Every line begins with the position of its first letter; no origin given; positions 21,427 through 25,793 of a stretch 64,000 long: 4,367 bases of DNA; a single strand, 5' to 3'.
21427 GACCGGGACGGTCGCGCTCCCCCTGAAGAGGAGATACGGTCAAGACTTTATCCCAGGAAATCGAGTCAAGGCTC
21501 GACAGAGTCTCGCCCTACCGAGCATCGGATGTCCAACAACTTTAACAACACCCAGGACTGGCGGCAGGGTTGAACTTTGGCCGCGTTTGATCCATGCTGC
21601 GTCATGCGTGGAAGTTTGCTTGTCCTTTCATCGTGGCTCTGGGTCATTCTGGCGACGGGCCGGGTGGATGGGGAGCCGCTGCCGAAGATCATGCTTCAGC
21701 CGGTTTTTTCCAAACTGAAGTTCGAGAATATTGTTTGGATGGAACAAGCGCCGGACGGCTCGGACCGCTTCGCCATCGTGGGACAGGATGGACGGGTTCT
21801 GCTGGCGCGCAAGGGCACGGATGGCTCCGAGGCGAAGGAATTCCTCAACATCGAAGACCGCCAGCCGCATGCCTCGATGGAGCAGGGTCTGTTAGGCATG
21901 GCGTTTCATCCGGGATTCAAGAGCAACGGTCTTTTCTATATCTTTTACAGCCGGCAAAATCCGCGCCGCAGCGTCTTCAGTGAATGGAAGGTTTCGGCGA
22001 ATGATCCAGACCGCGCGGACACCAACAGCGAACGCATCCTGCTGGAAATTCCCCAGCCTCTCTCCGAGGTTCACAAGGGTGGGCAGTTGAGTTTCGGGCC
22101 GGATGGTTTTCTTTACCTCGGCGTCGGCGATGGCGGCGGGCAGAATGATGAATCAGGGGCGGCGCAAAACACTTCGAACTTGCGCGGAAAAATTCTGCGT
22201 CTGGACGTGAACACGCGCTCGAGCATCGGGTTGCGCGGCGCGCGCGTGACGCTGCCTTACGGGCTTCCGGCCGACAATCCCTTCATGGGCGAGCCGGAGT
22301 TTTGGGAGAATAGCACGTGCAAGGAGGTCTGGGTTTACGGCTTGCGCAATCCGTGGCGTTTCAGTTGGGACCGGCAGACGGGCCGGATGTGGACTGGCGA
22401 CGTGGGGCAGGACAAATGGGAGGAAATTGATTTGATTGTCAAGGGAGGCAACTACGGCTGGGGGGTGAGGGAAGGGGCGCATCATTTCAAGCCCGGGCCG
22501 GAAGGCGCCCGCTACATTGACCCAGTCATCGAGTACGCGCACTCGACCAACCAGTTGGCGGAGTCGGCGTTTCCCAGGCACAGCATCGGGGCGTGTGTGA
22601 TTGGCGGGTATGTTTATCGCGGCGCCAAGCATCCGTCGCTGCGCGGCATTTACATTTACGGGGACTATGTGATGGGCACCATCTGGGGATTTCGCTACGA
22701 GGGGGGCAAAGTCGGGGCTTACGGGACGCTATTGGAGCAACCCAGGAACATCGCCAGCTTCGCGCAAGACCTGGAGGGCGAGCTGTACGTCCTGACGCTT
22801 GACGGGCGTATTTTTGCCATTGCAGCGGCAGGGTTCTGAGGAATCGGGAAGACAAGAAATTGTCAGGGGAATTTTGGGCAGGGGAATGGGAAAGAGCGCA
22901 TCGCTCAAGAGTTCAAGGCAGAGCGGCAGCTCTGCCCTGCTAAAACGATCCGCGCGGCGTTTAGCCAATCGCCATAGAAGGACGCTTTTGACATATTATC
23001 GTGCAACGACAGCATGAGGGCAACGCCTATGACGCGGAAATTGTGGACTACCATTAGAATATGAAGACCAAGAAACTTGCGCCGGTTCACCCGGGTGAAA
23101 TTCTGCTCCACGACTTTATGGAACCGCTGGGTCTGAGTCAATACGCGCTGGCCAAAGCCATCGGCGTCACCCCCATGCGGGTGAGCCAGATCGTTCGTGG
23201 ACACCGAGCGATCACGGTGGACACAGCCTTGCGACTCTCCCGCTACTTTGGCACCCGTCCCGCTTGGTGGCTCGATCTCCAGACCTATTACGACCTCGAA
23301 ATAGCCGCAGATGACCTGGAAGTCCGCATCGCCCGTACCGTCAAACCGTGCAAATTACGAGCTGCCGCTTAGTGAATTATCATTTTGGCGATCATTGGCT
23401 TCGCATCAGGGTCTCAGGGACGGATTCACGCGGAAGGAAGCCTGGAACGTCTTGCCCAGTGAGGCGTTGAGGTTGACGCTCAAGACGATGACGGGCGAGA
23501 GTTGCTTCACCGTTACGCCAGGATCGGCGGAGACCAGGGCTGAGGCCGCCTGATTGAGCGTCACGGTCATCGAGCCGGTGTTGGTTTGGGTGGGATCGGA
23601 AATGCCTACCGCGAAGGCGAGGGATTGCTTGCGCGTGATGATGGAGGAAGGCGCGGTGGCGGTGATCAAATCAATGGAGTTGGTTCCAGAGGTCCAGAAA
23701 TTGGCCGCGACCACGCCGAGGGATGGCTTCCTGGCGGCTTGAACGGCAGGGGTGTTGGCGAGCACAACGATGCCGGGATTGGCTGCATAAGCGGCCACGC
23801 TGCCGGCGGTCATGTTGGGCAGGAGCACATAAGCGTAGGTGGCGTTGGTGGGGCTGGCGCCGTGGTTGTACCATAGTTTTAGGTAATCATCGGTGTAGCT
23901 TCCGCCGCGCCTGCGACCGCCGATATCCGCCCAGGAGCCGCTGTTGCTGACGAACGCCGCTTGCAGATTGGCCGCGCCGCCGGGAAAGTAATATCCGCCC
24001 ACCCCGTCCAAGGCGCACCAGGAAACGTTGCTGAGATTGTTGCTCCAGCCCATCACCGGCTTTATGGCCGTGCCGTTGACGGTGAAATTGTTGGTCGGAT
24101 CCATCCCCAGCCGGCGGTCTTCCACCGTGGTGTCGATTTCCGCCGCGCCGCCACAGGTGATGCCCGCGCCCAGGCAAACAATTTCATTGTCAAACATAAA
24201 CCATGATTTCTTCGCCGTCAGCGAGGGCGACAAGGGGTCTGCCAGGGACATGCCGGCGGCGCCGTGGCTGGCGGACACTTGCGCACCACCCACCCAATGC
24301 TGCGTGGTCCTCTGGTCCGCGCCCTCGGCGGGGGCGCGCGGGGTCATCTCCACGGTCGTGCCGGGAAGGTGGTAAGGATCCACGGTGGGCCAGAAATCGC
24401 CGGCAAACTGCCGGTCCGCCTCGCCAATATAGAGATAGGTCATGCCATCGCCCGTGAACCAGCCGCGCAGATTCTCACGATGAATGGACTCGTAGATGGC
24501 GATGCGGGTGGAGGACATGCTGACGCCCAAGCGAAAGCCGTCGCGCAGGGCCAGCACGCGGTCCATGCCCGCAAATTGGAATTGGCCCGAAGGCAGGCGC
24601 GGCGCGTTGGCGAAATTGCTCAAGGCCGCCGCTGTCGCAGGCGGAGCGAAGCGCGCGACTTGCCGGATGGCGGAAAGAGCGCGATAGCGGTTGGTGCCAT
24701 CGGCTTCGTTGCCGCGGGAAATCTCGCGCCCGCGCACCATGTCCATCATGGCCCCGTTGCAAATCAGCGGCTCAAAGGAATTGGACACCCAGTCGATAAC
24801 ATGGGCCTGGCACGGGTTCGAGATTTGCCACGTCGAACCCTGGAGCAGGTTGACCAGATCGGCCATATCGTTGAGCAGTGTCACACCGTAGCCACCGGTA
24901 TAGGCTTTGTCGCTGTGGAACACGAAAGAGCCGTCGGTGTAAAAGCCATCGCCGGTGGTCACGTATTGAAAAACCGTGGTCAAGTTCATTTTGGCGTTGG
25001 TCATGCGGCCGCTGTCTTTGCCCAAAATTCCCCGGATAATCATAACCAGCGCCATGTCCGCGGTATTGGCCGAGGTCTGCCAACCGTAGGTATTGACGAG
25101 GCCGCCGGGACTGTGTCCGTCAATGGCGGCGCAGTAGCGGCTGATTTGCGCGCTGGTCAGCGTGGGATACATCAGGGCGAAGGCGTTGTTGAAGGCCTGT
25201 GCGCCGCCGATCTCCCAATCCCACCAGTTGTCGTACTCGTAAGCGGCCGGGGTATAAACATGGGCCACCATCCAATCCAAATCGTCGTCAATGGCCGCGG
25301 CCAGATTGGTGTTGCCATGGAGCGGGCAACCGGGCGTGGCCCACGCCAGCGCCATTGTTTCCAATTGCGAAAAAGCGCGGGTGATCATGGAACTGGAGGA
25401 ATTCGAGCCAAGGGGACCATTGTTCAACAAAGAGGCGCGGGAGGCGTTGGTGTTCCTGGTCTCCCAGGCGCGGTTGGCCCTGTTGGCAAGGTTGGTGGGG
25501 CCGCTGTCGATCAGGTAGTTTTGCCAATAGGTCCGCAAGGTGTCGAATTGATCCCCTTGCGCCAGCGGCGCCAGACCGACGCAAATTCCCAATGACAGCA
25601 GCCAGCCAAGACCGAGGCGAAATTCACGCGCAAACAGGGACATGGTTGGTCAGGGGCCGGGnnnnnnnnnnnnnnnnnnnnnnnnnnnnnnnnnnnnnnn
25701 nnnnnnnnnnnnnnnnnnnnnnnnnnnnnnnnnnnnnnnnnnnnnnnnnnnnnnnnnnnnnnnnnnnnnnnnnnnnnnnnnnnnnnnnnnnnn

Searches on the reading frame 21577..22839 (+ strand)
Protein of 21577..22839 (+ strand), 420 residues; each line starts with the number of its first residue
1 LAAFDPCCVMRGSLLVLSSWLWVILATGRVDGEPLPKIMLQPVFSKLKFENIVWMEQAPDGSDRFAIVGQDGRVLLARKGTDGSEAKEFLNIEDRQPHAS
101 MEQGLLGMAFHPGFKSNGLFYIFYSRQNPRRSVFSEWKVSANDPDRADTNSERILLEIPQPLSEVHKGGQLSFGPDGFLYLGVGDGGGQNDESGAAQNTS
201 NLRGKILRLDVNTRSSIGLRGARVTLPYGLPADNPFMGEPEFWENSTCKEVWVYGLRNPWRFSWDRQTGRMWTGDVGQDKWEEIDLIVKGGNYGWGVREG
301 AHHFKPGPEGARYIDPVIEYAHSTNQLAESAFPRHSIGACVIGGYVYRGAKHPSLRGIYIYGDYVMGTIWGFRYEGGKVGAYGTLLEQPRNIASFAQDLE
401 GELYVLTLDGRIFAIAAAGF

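Call 3: search_protein_families(library=pfam, proteins=[window:21577-22839:+], max_evalue=0.01)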
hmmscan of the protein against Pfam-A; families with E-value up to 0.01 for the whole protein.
window:21577-22839:+ (420 aa): 1 family
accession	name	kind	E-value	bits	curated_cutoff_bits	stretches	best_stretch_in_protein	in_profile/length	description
PF07995.17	GSDH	-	8.5e-40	137.5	25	1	55-408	7-324/332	Glucose / Sorbosone dehydrogenase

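Call 4: search_protein_families(library=padloc, proteins=[window:21577-22839:+], max_evalue=0.01)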
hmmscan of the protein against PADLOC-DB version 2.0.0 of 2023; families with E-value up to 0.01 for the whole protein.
window:21577-22839:+ (420 aa): 0 families

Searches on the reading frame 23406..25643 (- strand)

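Call 14: search_protein_families(library=pfam, proteins=[window:23406-25643:-], max_evalue=0.01)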
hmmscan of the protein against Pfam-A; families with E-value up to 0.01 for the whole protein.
window:23406-25643:- (745 aa): 3 families
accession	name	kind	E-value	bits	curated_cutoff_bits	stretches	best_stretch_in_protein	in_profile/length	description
PF08124.17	Lyase_8_N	-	4.1e-77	259.9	24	1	50-341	23-317/323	Polysaccharide lyase family 8, N terminal alpha-helical domain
PF02278.25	Lyase_8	-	4.4e-72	243.1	27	1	356-611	3-253/254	Polysaccharide lyase family 8, super-sandwich domain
PF02884.22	Lyase_8_C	-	1.6e-15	57.7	22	1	627-690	2-67/69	Polysaccharide lyase family 8, C-terminal beta-sandwich domain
